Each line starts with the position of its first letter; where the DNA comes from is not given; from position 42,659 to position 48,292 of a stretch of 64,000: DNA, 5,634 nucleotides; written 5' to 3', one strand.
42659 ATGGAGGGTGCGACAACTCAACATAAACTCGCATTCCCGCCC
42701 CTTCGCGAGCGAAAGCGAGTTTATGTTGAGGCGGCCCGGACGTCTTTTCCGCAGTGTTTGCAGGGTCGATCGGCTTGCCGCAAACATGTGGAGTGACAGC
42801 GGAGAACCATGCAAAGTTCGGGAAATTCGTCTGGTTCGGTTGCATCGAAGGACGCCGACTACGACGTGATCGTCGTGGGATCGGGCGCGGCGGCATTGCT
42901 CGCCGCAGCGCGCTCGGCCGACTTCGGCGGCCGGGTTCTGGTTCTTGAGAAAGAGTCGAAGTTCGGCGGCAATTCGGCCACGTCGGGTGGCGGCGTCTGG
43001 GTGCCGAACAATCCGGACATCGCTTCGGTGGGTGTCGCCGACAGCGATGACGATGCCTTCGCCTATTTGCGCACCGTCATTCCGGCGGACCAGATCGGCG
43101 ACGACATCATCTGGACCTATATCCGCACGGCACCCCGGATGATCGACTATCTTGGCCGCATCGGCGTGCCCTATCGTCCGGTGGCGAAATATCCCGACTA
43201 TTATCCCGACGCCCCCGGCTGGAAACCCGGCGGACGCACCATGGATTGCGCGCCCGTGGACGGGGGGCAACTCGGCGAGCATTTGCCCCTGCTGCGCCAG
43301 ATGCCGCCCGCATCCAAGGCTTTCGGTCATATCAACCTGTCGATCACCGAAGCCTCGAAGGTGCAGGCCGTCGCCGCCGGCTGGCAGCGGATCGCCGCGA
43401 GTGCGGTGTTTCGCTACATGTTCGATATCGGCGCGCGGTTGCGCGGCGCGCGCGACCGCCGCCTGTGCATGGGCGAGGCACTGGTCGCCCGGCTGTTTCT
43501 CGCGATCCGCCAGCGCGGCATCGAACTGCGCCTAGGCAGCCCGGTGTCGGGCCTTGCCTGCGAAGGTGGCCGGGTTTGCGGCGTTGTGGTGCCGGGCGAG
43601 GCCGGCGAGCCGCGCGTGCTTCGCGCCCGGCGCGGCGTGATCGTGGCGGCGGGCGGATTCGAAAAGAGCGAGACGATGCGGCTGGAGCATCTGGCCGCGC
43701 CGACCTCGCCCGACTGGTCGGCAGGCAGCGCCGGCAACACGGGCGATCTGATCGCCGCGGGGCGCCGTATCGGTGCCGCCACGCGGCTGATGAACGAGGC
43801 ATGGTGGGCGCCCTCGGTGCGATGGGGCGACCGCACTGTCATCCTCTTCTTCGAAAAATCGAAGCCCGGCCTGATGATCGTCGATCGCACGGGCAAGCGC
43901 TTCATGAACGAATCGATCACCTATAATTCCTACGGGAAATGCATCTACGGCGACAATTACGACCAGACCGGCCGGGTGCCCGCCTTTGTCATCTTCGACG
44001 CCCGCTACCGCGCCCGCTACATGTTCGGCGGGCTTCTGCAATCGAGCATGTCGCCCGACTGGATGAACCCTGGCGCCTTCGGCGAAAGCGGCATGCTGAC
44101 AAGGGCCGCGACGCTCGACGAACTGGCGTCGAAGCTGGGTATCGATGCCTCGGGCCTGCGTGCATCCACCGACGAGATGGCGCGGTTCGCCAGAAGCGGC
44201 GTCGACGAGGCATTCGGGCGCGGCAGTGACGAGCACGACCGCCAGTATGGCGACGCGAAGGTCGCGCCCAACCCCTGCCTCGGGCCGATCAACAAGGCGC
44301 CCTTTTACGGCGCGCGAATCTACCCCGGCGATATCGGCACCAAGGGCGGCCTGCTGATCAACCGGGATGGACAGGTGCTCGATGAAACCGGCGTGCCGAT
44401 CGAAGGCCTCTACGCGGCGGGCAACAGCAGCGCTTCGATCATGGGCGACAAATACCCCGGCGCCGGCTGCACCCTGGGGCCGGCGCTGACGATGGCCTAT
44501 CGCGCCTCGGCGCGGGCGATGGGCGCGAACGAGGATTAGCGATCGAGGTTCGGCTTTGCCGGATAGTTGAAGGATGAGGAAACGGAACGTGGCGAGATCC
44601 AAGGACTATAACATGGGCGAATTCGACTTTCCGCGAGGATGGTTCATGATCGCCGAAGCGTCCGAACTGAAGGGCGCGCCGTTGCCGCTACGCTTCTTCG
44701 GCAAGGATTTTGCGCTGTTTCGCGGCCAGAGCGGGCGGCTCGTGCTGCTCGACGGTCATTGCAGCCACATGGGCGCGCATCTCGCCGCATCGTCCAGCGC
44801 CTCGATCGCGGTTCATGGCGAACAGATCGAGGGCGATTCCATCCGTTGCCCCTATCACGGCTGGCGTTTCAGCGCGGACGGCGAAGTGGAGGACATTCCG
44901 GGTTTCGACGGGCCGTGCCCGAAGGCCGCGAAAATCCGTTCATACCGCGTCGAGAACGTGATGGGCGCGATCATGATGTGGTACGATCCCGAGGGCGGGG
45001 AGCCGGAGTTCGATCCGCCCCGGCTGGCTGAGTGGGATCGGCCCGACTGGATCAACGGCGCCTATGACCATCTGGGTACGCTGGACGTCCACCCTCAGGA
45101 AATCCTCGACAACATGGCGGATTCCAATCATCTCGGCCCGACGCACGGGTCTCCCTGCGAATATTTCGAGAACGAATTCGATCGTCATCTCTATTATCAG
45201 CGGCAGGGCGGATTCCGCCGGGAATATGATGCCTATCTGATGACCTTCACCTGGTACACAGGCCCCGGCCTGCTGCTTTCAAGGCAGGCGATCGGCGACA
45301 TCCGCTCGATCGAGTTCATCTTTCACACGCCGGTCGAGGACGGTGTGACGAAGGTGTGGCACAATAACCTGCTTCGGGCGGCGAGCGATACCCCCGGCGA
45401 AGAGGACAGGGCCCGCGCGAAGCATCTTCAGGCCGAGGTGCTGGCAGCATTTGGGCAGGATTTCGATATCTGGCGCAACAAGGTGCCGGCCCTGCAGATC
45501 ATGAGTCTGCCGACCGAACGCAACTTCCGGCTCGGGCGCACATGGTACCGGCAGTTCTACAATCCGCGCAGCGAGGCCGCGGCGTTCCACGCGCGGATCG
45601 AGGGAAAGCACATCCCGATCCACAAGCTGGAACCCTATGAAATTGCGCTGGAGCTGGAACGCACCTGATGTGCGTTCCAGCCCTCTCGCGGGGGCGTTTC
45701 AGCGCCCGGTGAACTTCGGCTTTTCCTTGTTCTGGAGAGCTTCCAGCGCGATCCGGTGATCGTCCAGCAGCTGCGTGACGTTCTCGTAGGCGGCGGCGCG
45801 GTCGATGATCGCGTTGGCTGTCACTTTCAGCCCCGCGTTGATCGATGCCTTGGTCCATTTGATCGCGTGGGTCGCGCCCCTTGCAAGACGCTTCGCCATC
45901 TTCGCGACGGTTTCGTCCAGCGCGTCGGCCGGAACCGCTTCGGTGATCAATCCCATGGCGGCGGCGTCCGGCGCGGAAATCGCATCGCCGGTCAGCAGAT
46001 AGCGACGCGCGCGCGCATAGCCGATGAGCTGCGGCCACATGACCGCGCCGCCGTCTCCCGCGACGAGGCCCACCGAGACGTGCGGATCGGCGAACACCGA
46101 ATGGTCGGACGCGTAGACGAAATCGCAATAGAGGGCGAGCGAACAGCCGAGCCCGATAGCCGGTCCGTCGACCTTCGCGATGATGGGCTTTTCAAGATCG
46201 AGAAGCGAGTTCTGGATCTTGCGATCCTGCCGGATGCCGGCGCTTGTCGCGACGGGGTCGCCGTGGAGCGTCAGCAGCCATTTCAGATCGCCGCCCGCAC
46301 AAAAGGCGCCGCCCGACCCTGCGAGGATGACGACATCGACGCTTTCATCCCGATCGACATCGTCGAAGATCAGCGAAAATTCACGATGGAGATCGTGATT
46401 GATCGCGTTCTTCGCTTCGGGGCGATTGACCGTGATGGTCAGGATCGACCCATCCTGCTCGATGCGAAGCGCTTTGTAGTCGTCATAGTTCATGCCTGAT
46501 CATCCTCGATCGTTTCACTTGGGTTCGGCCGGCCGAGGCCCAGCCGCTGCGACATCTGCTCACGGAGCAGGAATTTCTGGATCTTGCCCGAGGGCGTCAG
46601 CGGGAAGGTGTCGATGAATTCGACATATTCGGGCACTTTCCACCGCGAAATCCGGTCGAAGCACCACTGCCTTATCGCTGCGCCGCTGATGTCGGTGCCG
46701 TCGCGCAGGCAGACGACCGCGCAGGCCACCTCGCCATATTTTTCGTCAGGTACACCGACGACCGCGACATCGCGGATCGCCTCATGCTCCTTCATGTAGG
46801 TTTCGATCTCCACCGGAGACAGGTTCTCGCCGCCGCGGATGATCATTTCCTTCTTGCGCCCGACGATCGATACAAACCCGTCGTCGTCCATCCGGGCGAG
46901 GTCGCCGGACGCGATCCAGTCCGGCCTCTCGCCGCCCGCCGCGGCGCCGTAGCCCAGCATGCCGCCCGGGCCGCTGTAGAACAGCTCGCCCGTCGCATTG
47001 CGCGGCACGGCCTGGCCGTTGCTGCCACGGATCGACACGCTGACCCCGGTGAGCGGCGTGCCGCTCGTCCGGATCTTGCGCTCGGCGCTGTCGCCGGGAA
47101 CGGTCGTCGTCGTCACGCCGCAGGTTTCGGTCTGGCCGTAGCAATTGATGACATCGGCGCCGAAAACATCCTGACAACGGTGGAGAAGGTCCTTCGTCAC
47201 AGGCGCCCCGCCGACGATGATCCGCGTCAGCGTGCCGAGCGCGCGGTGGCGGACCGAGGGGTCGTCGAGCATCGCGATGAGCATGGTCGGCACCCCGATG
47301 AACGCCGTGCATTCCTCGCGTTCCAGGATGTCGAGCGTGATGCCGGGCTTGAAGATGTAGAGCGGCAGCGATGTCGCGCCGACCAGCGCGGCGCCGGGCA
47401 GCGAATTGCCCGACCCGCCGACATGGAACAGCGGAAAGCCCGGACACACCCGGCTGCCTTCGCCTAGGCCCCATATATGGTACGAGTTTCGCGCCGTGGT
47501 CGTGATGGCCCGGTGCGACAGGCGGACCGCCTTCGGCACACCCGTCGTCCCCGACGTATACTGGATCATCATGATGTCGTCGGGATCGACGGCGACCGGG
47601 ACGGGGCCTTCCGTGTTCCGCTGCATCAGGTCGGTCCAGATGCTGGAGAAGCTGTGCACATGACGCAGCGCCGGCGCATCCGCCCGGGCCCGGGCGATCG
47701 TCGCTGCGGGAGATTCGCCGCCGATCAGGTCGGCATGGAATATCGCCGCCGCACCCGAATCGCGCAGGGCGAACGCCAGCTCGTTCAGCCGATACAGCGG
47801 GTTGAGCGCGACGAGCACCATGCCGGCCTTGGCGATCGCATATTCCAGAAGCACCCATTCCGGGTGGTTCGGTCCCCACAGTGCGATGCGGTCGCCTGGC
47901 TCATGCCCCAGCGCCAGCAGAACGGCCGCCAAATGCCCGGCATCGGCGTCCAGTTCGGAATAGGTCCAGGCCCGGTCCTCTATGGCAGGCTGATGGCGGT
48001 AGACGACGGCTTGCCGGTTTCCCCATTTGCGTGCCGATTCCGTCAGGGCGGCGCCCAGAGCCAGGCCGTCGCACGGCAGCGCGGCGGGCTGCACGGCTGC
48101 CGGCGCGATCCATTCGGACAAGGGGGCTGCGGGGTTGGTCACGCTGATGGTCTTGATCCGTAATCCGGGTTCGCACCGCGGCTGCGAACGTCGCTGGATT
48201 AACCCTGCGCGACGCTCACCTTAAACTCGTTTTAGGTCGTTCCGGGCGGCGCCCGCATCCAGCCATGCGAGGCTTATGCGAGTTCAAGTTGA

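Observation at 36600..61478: A 15-nt oriented box (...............) marks the start of ten transcription units in the supercluster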

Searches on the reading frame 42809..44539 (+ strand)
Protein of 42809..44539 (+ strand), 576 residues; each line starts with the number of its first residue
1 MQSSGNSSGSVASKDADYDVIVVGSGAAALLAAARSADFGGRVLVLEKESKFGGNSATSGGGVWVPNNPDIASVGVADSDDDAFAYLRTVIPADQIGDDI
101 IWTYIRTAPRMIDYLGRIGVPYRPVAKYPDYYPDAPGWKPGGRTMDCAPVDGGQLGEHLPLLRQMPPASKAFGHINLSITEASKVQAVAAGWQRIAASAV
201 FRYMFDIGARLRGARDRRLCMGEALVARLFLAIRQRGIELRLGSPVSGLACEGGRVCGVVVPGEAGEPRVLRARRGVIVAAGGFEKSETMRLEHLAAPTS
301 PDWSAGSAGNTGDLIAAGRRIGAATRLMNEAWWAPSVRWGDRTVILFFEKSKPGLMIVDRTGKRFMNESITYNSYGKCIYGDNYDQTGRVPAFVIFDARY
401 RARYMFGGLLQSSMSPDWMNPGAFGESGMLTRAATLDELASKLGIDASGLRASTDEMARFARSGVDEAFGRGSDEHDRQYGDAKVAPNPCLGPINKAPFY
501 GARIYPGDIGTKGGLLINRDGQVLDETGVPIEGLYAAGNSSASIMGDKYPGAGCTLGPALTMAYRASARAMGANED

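Call 5: search_protein_families(library=pfam, proteins=[window:42809-44539:+])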
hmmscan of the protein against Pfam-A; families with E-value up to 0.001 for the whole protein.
window:42809-44539:+ (576 aa): 6 families
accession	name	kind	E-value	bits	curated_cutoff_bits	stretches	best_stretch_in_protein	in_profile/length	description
PF00890.30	FAD_binding_2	-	5.1e-77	260.2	20.4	1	19-556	1-414/414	FAD binding domain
PF01266.30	DAO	-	4.2e-08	33.6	27.9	2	19-65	1-48/353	FAD dependent oxidoreductase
PF03486.20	HI0933_like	-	2.6e-07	30.8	50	1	19-62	2-45/244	HI0933-like protein Rossmann domain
PF12831.13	FAD_oxidored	-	4.5e-07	30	27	1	19-66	1-48/416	FAD dependent oxidoreductase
PF13450.12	NAD_binding_8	-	8.6e-07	29.6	21.9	1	22-58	1-37/68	NAD(P)-binding Rossmann-like domain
PF07992.20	Pyr_redox_2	-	0.00035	20.5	26.1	0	18-52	1-35/291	Pyridine nucleotide-disulphide oxidoreductase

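Call 63: search_protein_families(library=ncbifam, proteins=[window:42809-44539:+], max_evalue=1e-10)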
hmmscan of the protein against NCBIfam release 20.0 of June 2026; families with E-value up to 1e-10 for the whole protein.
window:42809-44539:+ (576 aa): 23 families
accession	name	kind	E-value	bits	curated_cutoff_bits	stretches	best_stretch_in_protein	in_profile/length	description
NF009478.0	PRK12844.1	equivalog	7.5e-152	506.5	789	1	12-574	3-552/559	3-ketosteroid-delta-1-dehydrogenase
NF005882.1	PRK07843.1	equivalog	6.7e-151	503.4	788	1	18-567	2-544/547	3-oxosteroid 1-dehydrogenase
NF009473.0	PRK12835.1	subfamily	4.4e-137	458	837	1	10-569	4-565/585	FAD-binding protein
NF009477.0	PRK12843.1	equivalog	3e-136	455.2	758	1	10-572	9-570/578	FAD-dependent oxidoreductase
NF004789.0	PRK06134.1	subfamily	1.4e-126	423.4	747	1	11-574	6-571/581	FAD-dependent oxidoreductase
NF009479.0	PRK12845.1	equivalog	3e-105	352.7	793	1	9-570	10-563/566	3-ketosteroid-delta-1-dehydrogenase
NF053676.1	4oxCHCAChcC1Cy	equivalog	3.6e-95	319.4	1000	1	17-568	1-524/528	4-oxocyclohexanecarboxylate 2-dehydrogenase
NF009476.0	PRK12839.1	equivalog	4.1e-92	309.2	940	1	13-573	4-567/572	FAD-dependent oxidoreductase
NF053677.1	Desat2ChcC2Cyan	equivalog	3.7e-91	306.2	900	1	18-567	1-548/558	4-oxocyclohex-2-ene-1-carboxylate 5-dehydrogenase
NF009474.0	PRK12837.1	equivalog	9.9e-83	278.7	675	2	210-566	160-504/513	FAD-binding protein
TIGR01813.1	flavo_cyto_c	subfamily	1.7e-44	152.3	285.45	2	219-546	126-423/444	flavocytochrome c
NF006130.0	PRK08274.1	equivalog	6.5e-42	143.9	369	1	214-560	130-450/467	FAD-dependent tricarballylate dehydrogenase TcuA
NF005510.0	PRK07121.1-3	subfamily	2.9e-41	141.8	481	2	222-570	179-486/492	FAD-binding protein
NF005511.0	PRK07121.1-4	equivalog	5.8e-41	140.6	466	2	265-549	259-519/553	FAD-binding protein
NF005064.0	PRK06481.1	equivalog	4.6e-33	114.7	542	1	221-548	188-478/506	flavocytochrome c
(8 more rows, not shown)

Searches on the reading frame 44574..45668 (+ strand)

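Call 5: search_protein_families(library=pfam, proteins=[window:44574-45668:+])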
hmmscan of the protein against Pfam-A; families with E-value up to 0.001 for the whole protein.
window:44574-45668:+ (364 aa): 2 families
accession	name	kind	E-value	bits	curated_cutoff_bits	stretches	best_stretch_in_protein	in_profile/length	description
PF19298.5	KshA_C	-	5.8e-53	180.5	23.3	1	135-329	1-207/207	3-Ketosteroid 9alpha-hydroxylase C-terminal domain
PF00355.32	Rieske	-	1.3e-17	63.9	20.3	1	23-112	2-82/88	Rieske [2Fe-2S] domain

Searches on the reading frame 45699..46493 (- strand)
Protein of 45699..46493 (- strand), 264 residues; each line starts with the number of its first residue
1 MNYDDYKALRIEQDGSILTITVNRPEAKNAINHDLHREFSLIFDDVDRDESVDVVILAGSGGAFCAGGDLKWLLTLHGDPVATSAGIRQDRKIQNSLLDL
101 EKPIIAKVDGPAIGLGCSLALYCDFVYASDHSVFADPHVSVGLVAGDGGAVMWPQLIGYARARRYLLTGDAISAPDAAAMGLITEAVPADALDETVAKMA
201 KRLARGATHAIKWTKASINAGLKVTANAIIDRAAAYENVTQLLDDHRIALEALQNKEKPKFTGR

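Call 5: search_protein_families(library=pfam, proteins=[window:45699-46493:-])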
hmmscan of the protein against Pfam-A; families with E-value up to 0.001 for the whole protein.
window:45699-46493:- (264 aa): 2 families
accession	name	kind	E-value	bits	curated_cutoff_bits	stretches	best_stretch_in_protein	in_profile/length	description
PF00378.25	ECH_1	-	1.8e-52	178.6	27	1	13-263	2-250/251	Enoyl-CoA hydratase/isomerase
PF16113.10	ECH_2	-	2.4e-31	109.9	27.2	1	19-244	3-236/335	Enoyl-CoA hydratase/isomerase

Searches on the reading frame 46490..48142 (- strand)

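Call 5: search_protein_families(library=pfam, proteins=[window:46490-48142:-])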
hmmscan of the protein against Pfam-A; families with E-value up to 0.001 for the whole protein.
window:46490-48142:- (550 aa): 2 families
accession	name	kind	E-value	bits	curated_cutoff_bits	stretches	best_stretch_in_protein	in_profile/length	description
PF00501.34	AMP-binding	-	9.2e-87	291.8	29.9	1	34-398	2-383/384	AMP-binding enzyme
PF13193.12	AMP-binding_C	-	1.8e-18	67.7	24.5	1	445-520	1-76/76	AMP-binding enzyme C-terminal domain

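Call 63: search_protein_families(library=ncbifam, proteins=[window:46490-48142:-], max_evalue=1e-10)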
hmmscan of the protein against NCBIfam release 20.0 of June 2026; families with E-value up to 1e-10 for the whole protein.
window:46490-48142:- (550 aa): 98 families (the best 25 are shown)
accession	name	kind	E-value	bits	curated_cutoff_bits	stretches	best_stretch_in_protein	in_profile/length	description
NF009233.0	PRK12583.1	subfamily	6.2e-122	407.8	832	2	184-535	197-555/558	fatty acid CoA ligase family protein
NF004837.0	PRK06187.1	subfamily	3.6e-112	375.3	476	1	28-532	9-524/531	long-chain-fatty-acid--CoA ligase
NF006182.0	PRK08316.1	subfamily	1.5e-92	310.7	663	1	28-532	12-519/523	fatty acyl-CoA synthetase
NF005801.1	PRK07656.1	equivalog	2e-91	307.2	657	1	32-527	6-500/500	FadD3 family acyl-CoA ligase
NF004758.0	PRK06087.1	equivalog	1.4e-83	281.1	736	1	47-535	36-540/548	medium-chain fatty-acid--CoA ligase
NF006181.0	PRK08314.1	subfamily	1.3e-82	277.9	705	2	156-533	173-557/563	long-chain-fatty-acid--CoA ligase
NF005702.0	PRK07514.1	subfamily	3.3e-79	266.6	558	1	55-532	26-502/506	malonyl-CoA synthase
NF005307.0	PRK06839.1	equivalog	8.3e-76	255.6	748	1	44-531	11-494/496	o-succinylbenzoate--CoA ligase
NF004114.0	PRK05605.1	equivalog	3.2e-75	253.6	766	2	150-532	184-571/575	long-chain-fatty-acid--CoA ligase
NF005676.0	PRK07470.1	equivalog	3.4e-75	253.7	774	1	27-533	20-532/544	acyl-CoA synthetase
NF006572.0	PRK09088.1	equivalog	7.6e-75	252.4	696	1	54-531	24-488/491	acyl-CoA synthetase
NF005714.0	PRK07529.1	subfamily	9.9e-74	248.8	632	1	182-530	212-576/640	acyl-CoA synthetase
NF052269.1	Staph_lig_FadD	equivalog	1.5e-73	247.9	650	1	53-532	22-495/499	long-chain-fatty-acid--CoA ligase FadD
TIGR03208.1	cyc_hxne_CoA_lg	equivalog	5.3e-73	246.6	792.3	1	42-528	37-538/538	cyclohexanecarboxylate-CoA ligase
NF005857.1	PRK07786.1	exception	2.4e-71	240.8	733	1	56-530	32-512/513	fatty-acid--CoA ligase FadD5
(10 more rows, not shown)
